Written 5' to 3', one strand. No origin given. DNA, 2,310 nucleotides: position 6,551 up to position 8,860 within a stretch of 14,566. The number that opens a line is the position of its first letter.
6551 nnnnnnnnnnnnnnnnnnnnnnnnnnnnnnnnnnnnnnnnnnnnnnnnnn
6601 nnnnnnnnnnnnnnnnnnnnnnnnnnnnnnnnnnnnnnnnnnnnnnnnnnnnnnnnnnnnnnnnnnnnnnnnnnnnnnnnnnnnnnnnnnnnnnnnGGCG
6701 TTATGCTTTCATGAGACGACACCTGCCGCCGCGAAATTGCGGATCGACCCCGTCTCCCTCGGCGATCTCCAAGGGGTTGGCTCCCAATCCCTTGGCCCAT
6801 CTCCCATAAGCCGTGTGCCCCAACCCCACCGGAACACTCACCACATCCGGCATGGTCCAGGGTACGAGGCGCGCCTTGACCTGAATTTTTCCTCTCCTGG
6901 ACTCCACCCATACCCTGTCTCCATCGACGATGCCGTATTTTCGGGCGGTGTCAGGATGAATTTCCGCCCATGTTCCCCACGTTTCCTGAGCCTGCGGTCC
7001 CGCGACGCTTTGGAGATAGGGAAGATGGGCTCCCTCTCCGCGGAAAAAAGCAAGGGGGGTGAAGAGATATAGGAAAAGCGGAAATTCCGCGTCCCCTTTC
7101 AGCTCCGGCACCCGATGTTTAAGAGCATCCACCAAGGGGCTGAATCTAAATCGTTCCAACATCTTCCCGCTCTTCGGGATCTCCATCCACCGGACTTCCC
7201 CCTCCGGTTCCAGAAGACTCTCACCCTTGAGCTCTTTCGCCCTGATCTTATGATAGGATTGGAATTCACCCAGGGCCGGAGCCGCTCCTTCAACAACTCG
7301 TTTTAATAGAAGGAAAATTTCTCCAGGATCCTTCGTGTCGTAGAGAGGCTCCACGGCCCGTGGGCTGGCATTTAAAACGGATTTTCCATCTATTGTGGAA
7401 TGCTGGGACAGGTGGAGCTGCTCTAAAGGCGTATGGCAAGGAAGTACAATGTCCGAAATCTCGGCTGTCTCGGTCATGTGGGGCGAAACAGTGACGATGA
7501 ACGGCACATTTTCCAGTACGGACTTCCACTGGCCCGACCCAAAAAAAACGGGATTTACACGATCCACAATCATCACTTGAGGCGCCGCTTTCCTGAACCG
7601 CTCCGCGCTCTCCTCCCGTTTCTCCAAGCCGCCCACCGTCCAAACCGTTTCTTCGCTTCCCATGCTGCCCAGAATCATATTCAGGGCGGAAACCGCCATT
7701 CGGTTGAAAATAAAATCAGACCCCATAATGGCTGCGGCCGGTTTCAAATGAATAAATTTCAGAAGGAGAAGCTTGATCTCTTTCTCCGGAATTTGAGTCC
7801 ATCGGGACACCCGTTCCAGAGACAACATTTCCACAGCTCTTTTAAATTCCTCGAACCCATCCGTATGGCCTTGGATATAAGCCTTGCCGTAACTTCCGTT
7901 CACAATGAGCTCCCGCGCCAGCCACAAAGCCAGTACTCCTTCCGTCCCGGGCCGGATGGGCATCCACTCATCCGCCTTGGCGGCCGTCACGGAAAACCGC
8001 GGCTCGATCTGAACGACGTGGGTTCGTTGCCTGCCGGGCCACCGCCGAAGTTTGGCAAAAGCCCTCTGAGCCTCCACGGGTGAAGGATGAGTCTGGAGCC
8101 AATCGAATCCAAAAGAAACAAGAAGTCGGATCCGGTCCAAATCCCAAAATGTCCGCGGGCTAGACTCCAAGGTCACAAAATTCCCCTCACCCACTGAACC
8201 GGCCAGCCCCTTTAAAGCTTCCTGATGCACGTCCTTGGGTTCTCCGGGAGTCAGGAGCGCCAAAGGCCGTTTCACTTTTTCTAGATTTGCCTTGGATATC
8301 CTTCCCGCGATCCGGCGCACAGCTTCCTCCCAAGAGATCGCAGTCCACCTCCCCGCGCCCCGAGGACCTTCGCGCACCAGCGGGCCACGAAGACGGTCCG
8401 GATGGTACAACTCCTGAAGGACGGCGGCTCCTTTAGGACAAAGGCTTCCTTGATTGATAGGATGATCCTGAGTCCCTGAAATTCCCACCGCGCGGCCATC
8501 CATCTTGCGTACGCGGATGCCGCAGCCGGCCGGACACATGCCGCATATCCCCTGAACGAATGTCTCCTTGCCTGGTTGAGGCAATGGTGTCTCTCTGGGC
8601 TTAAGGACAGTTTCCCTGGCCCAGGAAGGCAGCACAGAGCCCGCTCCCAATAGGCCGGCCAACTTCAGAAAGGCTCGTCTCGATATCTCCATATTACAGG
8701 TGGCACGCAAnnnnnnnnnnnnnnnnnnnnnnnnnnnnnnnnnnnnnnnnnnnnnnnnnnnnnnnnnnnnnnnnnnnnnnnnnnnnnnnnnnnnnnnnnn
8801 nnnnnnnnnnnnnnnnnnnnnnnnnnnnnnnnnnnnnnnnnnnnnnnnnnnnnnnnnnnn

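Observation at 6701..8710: Compact TAT-MopB subunit: FS0 motif present but no obvious Cys Mo-ligand in the expected segment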

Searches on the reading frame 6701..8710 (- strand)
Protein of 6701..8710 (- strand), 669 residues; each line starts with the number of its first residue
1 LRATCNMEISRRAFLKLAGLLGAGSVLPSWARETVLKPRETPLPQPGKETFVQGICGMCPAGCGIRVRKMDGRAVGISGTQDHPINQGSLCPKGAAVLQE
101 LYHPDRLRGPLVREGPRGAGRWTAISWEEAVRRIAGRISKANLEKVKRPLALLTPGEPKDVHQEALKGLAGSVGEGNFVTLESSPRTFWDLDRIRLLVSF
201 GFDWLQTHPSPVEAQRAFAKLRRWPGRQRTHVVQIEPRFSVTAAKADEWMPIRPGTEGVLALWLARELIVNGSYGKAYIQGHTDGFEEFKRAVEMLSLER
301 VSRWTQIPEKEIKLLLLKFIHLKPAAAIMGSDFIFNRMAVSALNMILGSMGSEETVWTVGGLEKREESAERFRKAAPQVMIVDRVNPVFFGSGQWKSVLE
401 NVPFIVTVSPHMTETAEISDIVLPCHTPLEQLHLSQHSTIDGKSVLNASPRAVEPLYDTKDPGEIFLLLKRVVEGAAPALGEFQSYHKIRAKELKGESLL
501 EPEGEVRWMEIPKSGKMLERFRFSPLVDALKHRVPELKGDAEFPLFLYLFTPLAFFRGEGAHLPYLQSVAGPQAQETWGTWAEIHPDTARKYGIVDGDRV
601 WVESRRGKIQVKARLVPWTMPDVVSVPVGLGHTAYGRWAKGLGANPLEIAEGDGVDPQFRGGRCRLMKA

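Call 5: search_protein_families(library=pfam, proteins=[window:6701-8710:-], max_evalue=0.01)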
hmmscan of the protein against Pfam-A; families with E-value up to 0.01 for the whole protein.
window:6701-8710:- (669 aa): 4 families
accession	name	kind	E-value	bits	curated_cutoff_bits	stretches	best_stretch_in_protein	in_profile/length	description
PF04879.21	Molybdop_Fe4S4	-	8e-16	58.2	22.7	1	50-103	2-55/55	Molybdopterin oxidoreductase Fe4S4 domain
PF01568.27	Molydop_binding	-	3.3e-15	56.5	26.8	1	580-646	30-91/110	Molydopterin dinucleotide binding domain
PF00384.28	Molybdopterin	-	4.5e-15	56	24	1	106-460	1-341/353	Molybdopterin oxidoreductase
PF10518.14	TAT_signal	-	0.01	16.2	22.7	1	8-28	1-21/21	TAT (twin-arginine translocation) pathway signal sequence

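Call 6: search_solved_structures(query=window:6701-8710:-, max_evalue=0.01, show_alignments=3)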
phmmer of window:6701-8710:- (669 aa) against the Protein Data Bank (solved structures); distinct sequences matched with E-value up to 0.01: 54.
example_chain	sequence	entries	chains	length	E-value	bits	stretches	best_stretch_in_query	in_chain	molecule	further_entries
6cz7_A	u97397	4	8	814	1.1e-33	119.7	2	41-298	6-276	ArrA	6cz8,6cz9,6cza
2vpw_A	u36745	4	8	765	4.9e-32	114.2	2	230-351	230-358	THIOSULFATE REDUCTASE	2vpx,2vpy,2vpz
9t1s_L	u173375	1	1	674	2.3e-28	102.1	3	51-146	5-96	formate dehydrogenase (coenzyme F420)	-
9vap_A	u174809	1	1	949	3.4e-28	101.6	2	8-140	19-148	Formate dehydrogenase molybdopterin-binding subunit FdhA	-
7bkb_D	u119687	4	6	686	1e-26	96.7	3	51-137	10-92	Formate dehydrogenase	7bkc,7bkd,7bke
7qv7_S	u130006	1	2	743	5e-23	84.5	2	46-145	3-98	Hydrogen dependent carbon dioxide reductase subunit FdhF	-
1kqf_A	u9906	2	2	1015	6.3e-21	77.5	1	7-141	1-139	FORMATE DEHYDROGENASE, NITRATE-INDUCIBLE, MAJOR SUBUNIT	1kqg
2e7z_A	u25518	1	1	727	7.1e-21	77.3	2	231-328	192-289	Acetylene hydratase Ahy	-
6sdr_A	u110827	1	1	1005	5.5e-20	74.4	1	7-141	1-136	Formate dehydrogenase, alpha subunit, selenocysteine-containing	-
6sdv_A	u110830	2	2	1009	5.6e-20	74.4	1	7-141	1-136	Formate dehydrogenase, alpha subunit, selenocysteine-containing,Formate dehydrogenase, alp | Formate dehydrogenase, alpha subunit, selenocysteine-containing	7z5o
8cm4_A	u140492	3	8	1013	5.7e-20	74.4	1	7-141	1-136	Formate dehydrogenase, alpha subunit, selenocysteine-containing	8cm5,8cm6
8rcg_A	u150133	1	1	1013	5.7e-20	74.4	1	7-141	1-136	Formate dehydrogenase, alpha subunit, selenocysteine-containing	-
8cm7_A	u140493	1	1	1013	5.7e-20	74.4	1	7-141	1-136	Formate dehydrogenase, alpha subunit, selenocysteine-containing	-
9rk1_A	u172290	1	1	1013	5.7e-20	74.4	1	7-141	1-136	Formate dehydrogenase, alpha subunit, selenocysteine-containing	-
30gj_A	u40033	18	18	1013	5.7e-20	74.4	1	7-141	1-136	Formate dehydrogenase, alpha subunit, selenocysteine-containing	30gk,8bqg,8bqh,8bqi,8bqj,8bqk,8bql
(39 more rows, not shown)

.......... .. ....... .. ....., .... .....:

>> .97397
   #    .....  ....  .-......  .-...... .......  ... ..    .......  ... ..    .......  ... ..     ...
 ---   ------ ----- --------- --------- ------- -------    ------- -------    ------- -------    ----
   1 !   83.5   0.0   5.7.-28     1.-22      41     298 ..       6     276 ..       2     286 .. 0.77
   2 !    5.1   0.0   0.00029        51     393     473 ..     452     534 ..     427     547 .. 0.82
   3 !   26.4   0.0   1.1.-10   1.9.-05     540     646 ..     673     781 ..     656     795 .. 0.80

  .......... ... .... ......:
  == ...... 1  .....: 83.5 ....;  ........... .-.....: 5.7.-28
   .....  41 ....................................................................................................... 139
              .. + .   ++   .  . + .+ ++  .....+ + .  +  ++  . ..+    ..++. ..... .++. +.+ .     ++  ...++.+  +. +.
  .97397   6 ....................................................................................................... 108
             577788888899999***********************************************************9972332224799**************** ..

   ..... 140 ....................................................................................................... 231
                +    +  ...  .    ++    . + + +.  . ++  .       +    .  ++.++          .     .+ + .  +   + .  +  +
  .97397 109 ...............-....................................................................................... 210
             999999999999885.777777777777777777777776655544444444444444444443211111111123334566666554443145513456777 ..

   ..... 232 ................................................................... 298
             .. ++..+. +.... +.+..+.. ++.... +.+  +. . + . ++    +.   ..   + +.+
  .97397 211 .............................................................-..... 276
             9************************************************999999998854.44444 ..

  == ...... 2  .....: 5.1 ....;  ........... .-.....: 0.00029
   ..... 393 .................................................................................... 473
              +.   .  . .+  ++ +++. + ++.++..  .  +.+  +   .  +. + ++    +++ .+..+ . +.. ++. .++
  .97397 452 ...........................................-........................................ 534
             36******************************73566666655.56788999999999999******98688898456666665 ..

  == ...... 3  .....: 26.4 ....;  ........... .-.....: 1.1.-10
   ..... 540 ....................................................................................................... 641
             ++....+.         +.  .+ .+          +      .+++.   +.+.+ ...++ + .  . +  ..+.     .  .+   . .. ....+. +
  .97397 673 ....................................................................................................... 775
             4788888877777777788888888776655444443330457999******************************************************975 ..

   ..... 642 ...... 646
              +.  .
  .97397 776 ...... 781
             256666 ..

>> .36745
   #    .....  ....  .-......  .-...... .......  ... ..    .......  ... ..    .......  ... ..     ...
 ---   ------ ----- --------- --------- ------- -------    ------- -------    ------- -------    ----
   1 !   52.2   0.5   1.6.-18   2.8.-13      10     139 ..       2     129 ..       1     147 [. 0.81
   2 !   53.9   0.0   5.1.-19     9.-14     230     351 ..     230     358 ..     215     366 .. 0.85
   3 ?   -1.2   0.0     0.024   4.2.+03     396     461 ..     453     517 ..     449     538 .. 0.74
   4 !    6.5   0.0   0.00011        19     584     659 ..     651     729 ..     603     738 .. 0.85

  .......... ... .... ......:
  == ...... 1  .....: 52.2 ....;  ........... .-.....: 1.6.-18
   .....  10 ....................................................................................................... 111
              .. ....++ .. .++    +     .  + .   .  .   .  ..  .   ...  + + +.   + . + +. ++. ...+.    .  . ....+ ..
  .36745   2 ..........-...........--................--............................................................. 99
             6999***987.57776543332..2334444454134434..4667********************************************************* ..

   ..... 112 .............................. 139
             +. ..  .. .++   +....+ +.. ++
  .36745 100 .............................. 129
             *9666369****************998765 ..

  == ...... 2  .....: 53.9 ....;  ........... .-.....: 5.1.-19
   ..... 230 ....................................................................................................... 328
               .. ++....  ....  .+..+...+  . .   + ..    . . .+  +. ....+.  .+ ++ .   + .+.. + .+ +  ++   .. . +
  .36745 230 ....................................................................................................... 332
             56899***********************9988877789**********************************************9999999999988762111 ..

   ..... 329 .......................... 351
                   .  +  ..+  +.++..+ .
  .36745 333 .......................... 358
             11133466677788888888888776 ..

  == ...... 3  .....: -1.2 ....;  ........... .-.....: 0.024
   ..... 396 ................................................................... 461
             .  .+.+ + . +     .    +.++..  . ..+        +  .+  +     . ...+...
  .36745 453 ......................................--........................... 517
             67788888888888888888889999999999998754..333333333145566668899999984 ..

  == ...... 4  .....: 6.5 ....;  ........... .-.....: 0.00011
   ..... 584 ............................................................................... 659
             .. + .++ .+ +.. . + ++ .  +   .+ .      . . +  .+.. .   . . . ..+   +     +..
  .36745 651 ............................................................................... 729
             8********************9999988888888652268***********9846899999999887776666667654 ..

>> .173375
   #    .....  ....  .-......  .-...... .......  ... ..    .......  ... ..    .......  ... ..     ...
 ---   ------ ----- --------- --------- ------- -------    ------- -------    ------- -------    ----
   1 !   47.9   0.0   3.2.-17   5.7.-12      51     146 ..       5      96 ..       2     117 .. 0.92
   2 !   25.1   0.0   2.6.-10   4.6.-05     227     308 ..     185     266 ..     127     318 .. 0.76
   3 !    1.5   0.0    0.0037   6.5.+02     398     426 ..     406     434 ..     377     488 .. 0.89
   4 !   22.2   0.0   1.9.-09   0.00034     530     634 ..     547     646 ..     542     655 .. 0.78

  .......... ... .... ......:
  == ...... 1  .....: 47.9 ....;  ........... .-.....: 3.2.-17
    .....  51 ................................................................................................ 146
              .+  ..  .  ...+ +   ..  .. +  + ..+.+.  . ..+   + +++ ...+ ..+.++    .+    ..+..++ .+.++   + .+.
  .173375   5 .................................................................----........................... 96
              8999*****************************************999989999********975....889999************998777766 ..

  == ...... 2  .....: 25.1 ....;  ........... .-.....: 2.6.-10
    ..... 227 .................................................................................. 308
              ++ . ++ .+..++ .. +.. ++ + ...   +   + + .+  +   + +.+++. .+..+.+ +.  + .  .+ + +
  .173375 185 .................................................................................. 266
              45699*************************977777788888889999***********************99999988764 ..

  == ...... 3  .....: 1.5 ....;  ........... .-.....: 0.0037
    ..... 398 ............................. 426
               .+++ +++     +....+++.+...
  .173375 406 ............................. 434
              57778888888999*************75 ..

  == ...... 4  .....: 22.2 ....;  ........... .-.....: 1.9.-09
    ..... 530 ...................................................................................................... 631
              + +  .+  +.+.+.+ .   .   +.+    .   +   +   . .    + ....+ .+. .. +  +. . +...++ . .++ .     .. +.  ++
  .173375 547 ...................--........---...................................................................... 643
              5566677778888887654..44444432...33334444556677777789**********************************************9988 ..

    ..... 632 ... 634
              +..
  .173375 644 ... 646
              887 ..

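Call 7: find_homologous_proteins(query=window:6701-8710:-, max_evalue=1e-10)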
Query window:6701-8710:- (669 aa): 990 proteins with E <= 1e-10 among 8000 candidates; the best 120 are listed.
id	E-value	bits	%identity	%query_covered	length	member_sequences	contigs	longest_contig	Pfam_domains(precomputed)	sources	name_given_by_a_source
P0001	1.4e-215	736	52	97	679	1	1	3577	PF00384.28,PF01568.28,PF04879.22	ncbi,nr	ncbi:MAG: molybdopterin-dependent oxidoreductase [Elusimicrobia bacterium]|nr:molybdopterin-dependen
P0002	2.4e-214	732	51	96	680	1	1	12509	PF00384.28,PF01568.28,PF04879.22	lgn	-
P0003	1.1e-211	723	52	96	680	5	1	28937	PF00384.28,PF01568.28,PF04879.22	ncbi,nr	ncbi:MAG: molybdopterin-dependent oxidoreductase [Elusimicrobia bacterium]|nr:molybdopterin-dependen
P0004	4.8e-206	704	51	95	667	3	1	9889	PF00384.28,PF01568.28,PF04879.22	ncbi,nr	ncbi:MAG: hypothetical protein A3A86_06155 [Elusimicrobia bacterium RIFCSPLOWO2_01_FULL_60_11]|nr:MA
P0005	1.7e-204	699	51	97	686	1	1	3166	PF00384.28,PF01568.28,PF04879.22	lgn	-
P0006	2.4e-204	699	49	96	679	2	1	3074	PF00384.28,PF01568.28,PF04879.22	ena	-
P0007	3.0e-201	688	51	96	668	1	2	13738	PF00384.28,PF01568.28,PF04879.22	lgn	-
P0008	1.4e-197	676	50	97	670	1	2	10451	PF00384.28,PF01568.28,PF04879.22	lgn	-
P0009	2.6e-197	675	50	97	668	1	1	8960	PF00384.28,PF01568.28,PF04879.22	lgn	-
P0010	1.5e-196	673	49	97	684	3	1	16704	PF00384.28,PF01568.28,PF04879.22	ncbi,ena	-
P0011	1.4e-194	666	49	97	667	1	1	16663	PF00384.28,PF01568.28,PF04879.22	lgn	-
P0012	2.3e-194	666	48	99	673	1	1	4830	PF00384.28,PF01568.28,PF04879.22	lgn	-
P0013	1.0e-190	654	49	96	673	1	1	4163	PF00384.28,PF01568.28,PF04879.22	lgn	-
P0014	4.1e-189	648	48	99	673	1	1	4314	PF00384.28,PF01568.28,PF04879.22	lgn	-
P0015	2.1e-188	646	48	97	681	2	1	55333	PF00384.28,PF01568.28,PF04879.22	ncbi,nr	ncbi:MAG: molybdopterin-dependent oxidoreductase [Elusimicrobia bacterium]|nr:molybdopterin-dependen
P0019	6.5e-159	549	44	99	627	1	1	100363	PF00384.28,PF01568.28,PF04879.22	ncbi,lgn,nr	ncbi:MAG: molybdopterin-dependent oxidoreductase [Elusimicrobia bacterium]|nr:molybdopterin-dependen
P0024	2.0e-132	461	38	96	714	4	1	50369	PF00384.28,PF01568.28,PF04879.22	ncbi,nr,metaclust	ncbi:MAG: hypothetical protein A3G41_00320 [Elusimicrobia bacterium RIFCSPLOWO2_12_FULL_59_9]|nr:MAG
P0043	1.7e-100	355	32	99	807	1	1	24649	PF00384.28,PF01568.28,PF04879.22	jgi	-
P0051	3.5e-98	348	31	99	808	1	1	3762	PF00384.28,PF01568.28,PF04879.22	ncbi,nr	ncbi:MAG: molybdopterin-dependent oxidoreductase [Candidatus Rokubacteria bacterium]|nr:molybdopteri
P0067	1.5e-94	336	33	99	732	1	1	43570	PF00384.28,PF01568.28,PF04879.22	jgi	jgi:menaquinone reductase, molybdopterin-binding-like subunit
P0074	8.2e-94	333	31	96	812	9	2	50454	PF00384.28,PF01568.28,PF04879.22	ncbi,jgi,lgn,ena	-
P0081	7.4e-93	330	31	96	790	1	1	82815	PF00384.28,PF01568.28,PF04879.22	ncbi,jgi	ncbi:MAG: molybdopterin-containing oxidoreductase family protein [Planctomycetota bacterium]|jgi:ana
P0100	9.7e-92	327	30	99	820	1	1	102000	PF10518.15,PF00384.28,PF01568.28,PF04879.22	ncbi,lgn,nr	ncbi:MAG TPA: molybdopterin-dependent oxidoreductase [Alphaproteobacteria bacterium]|nr:molybdopteri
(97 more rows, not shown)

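Call 8: search_protein_families(library=ncbifam, proteins=[window:6701-8710:-], max_evalue=0.001)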
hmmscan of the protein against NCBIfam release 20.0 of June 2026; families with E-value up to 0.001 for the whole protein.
window:6701-8710:- (669 aa): 26 families (the best 25 are shown)
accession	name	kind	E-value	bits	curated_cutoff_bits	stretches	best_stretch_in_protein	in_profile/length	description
NF041783.2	mnquin_red_QrcB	equivalog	1.2e-66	225.4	440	1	43-648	44-670/695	menaquinone reductase molybdopterin-binding-like subunit QrcB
NF012032.0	PRK15488.1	equivalog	2e-59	201.4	694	2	7-328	1-326/759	thiosulfate reductase PhsA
TIGR01591.1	Fdh-alpha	equivalog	5.3e-48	163.6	666.25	3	162-355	130-316/672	formate dehydrogenase subunit alpha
TIGR02166.1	dmsA_ynfE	subfamily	1.3e-37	129.4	777.7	3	9-140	1-138/794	DMSO/selenate family reductase complex A subunit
NF041714.1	arsenate_red_ArrA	equivalog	1.9e-36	125.5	1600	2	8-291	2-304/848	arsenate respiratory reductase molybdopterin-containing subunit ArrA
TIGR03479.1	DMSO_red_II_alp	subfamily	4.3e-34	117.7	984.75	3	91-140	105-154/913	molybdopterin-dependent oxidoreductase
NF047855.1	AssmNtatRedNasC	equivalog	6.7e-33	113.9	1100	3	230-319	210-299/708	assimilatory nitrate reductase catalytic subunit NasC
TIGR01553.1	formate-DH-alph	equivalog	3.2e-26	91.4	814.2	2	9-140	2-138/1009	formate dehydrogenase-N subunit alpha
NF011566.1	PRK14990.1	exception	1.2e-24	86.3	1600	2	6-139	11-152/814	dimethylsulfoxide reductase subunit A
NF041885.1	selenate_YnfE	exception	6.2e-23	80.5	1675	3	9-140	3-142/805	selenate/tellurate reductase subunit YnfE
NF041884.1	selenate_YnfF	exception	3.8e-22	78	1650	2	43-140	37-139/798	selenate/tellurate reductase subunit YnfF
NF041513.1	formate_DH_Act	exception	5.4e-21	74.1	1400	2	49-143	40-132/1067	formate dehydrogenase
NF011567.1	PRK14991.1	equivalog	1.2e-19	69.7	1750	2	88-134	138-184/1022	tetrathionate reductase subunit TtrA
NF010055.0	PRK13532.1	equivalog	5.9e-18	64.5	904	1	7-156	1-150/830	nitrate reductase catalytic subunit NapA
TIGR00509.1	bisC_fam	subfamily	1.3e-17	63.4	1017.55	2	196-291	170-267/772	molybdopterin guanine dinucleotide-containing S/N-oxide reductase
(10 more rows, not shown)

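Call 22: find_encoding_contigs(protein=P0015, flank=10000, max_places=2)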
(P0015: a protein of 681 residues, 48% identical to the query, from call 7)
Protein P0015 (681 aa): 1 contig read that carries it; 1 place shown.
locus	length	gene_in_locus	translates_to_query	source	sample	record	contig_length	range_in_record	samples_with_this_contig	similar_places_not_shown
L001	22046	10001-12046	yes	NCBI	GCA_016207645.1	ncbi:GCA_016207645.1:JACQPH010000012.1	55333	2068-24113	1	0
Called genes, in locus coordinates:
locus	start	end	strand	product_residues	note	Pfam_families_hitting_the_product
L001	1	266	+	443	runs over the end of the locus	PF07690:MFS_1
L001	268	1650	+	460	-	PF07690:MFS_1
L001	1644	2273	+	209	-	PF12804:NTP_transf_3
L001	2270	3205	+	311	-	PF01967:MoaC, PF00994:MoCF_biosynth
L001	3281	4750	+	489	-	PF01370:Epimerase (faint), PF05368:NmrA, PF13460:NAD_binding_10, PF11066:DUF2867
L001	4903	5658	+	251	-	PF00034:Cytochrom_C, PF13442:Cytochrome_CBB3, PF00034:Cytochrom_C (weak)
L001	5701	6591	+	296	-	PF01145:Band_7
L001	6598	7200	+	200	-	PF14522:Cytochrome_C7 (faint), PF22113:Mtrc-MtrF_II-IV_dom (faint), PF09699:Paired_CXXCH_1 (faint)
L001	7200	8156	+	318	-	PF00037:Fer4 (faint), PF12838:Fer4_7 (weak), PF13247:Fer4_11, PF12797:Fer4_2 (weak), PF13237:Fer4_10 (weak), PF12838:Fer4_7 (weak), PF13187:Fer4_9 (weak), PF13247:Fer4_11, +4 more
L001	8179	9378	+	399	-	PF03916:NrfD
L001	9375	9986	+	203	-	PF02085:Cytochrom_CIII (faint), PF14522:Cytochrome_C7 (weak), PF14537:Cytochrom_c3_2 (faint), PF14522:Cytochrome_C7 (weak)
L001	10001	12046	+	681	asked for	PF04879:Molybdop_Fe4S4, PF00384:Molybdopterin, PF01568:Molydop_binding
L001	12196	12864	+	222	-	PF00037:Fer4 (faint), PF12797:Fer4_2 (weak), PF12837:Fer4_6 (faint), PF12838:Fer4_7 (weak), PF13187:Fer4_9 (weak), PF13237:Fer4_10 (weak), PF13247:Fer4_11, PF13187:Fer4_9 (weak), +6 more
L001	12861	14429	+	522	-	PF03916:NrfD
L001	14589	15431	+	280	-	PF00034:Cytochrom_C (faint), PF13442:Cytochrome_CBB3 (faint)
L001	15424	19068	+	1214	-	PF00384:Molybdopterin, PF28599:NarG_dom_V, PF01568:Molydop_binding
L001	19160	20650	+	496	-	PF12797:Fer4_2 (faint), PF12838:Fer4_7 (weak), PF13237:Fer4_10, PF13247:Fer4_11, PF14711:Nitr_red_bet_C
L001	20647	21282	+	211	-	PF02613:Nitrate_red_del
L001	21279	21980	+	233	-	PF02665:Nitrate_red_gam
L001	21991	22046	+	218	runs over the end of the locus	PF02085:Cytochrom_CIII (faint), PF14537:Cytochrom_c3_2 (faint), PF14522:Cytochrome_C7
